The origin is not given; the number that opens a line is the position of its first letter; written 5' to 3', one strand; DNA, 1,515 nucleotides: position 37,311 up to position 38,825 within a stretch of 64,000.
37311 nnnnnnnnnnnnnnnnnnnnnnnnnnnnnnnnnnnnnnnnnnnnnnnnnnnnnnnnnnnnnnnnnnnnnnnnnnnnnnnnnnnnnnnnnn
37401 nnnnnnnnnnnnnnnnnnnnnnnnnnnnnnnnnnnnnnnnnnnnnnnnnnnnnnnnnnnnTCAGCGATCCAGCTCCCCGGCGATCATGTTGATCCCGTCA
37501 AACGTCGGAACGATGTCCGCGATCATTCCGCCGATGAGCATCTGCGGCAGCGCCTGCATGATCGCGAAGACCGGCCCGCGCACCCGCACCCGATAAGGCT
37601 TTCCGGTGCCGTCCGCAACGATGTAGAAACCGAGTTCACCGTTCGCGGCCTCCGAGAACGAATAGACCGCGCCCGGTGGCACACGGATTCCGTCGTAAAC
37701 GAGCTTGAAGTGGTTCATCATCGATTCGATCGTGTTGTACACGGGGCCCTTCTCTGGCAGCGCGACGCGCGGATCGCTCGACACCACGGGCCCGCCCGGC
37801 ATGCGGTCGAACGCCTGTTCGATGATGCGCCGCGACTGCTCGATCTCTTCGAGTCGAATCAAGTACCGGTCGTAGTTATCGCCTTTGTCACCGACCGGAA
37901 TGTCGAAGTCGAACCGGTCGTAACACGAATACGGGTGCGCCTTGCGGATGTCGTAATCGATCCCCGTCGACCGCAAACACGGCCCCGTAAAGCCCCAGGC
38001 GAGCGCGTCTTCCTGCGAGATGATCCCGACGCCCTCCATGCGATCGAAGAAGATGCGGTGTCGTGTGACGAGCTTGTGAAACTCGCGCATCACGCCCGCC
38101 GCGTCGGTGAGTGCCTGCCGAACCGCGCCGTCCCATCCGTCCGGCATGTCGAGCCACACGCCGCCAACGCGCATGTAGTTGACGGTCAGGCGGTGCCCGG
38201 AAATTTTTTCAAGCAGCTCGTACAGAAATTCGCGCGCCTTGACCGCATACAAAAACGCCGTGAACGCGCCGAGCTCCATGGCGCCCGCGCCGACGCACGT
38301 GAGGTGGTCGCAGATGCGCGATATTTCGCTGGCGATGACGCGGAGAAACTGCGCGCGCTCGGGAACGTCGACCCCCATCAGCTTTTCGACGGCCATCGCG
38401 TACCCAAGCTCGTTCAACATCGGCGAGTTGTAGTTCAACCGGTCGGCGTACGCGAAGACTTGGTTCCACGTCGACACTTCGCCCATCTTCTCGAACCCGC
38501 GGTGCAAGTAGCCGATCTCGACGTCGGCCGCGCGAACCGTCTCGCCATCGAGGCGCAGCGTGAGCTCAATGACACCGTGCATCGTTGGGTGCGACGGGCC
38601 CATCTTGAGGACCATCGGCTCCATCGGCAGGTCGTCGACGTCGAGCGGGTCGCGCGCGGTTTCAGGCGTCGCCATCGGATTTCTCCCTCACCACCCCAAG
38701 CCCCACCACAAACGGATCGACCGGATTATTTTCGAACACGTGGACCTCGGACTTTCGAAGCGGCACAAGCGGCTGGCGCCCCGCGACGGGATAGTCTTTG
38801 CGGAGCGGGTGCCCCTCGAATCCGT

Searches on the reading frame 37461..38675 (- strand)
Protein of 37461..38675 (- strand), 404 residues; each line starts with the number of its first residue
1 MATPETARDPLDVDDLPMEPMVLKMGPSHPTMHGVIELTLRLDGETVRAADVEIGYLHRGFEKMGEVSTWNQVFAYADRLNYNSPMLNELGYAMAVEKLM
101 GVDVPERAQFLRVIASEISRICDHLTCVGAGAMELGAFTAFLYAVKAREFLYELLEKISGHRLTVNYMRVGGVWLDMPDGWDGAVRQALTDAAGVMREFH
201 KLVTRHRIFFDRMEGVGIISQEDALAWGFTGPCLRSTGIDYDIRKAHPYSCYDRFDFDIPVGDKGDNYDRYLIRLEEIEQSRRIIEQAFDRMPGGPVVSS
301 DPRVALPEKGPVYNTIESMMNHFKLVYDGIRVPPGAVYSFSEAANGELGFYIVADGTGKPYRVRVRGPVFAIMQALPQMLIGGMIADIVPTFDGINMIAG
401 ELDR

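Call 65: search_protein_families(library=pfam, proteins=[window:37461-38675:-], max_evalue=0.00001)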
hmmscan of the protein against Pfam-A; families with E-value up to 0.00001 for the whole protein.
window:37461-38675:- (404 aa): 1 family
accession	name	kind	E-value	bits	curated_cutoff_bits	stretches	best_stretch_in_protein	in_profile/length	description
PF00346.24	Complex1_49kDa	-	1.4e-104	349.4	24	1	135-404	2-271/271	Respiratory-chain NADH dehydrogenase, 49 Kd subunit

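Call 66: find_related_loci(query=window:37461-38675:-, collection=genome_contigs, flank=500)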
Query window:37461-38675:- (404 aa) in genome_contigs; peptide patterns used: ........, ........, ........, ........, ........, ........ (x = any residue, [..] = any of these).
68 stretches matched a pattern; 16 encode a relative of the query (tblastn E <= 1e-3); 16 distinct loci.
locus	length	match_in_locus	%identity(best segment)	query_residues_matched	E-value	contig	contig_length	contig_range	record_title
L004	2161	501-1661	43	22-404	7e-107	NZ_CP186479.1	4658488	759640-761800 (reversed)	Devosia sp. CN2-171 chromosome, complete genome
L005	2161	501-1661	43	22-404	5e-107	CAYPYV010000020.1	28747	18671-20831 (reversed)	MAG TPA_asm: uncultured Devosia sp. isolate binchicken_co214_23 genome assembly, contig: NODE_1447_length_28747_cov_8.78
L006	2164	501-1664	43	21-404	1e-106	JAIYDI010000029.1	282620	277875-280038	MAG: Hyphomicrobiales bacterium isolate H1_MAG_00030 pond_H1_MAG_00030_000000000041, whole genome shotgun sequence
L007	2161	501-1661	43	22-404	2e-106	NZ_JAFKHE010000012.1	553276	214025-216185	MAG: Devosia sp. isolate SCN18_30_10_14_R3_P_66_71 SCN18_30_10_14_R3_P_scaffold_36, whole genome shotgun sequence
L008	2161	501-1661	43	22-404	3e-106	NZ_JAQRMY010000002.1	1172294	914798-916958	Devosia sp. ZB163 scaffold_1, whole genome shotgun sequence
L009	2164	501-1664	43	21-404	6e-106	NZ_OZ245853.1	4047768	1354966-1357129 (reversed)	MAG: Devosia sp. isolate 3d186a37-0bcd-4ac1-b259-f5c9590ee027 chromosome 1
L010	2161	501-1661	43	22-404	2e-105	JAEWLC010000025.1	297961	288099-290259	MAG: Proteobacteria bacterium isolate OH_PBrB_74 k127_518646, whole genome shotgun sequence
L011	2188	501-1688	42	13-404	2e-105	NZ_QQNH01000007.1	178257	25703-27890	Pelagibacterium lacus strain XYN52 contig7, whole genome shotgun sequence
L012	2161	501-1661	42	22-404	9e-105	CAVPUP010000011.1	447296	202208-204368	MAG: uncultured Alphaproteobacteria bacterium isolate MFD10113.bin.2.132 genome assembly, contig: contig_8940, whole gen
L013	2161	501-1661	42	22-404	1e-104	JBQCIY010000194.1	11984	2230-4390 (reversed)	MAG: Devosia sp. isolate bin894 k141_1947731, whole genome shotgun sequence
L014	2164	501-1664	42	21-404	3e-105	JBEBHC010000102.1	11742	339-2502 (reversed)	MAG: Devosia sp. isolate ATF_12 NODE_2758_length_11742_cov_4.128489, whole genome shotgun sequence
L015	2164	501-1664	42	21-404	1e-103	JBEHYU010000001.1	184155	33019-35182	MAG: Pseudomonadota bacterium isolate ESF1.bin.68 NODE_88_length_184155_cov_7.931917, whole genome shotgun sequence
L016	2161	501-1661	43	22-404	8e-103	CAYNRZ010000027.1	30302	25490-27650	MAG TPA_asm: uncultured Devosia sp. isolate binchicken_co214_15 genome assembly, contig: NODE_1314_length_30302_cov_21.6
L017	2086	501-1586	42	19-404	5e-101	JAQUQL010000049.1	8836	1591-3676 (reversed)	MAG: Dehalococcoidales bacterium isolate STD1_49 NODE_24227_length_8836_cov_9.142496_Sandtown_D1, whole genome shotgun s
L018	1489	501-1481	43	21-343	3e-87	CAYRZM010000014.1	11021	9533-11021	MAG TPA_asm: uncultured Devosia sp. isolate binchicken_co84_17 genome assembly, contig: k141_807110, whole genome shotgu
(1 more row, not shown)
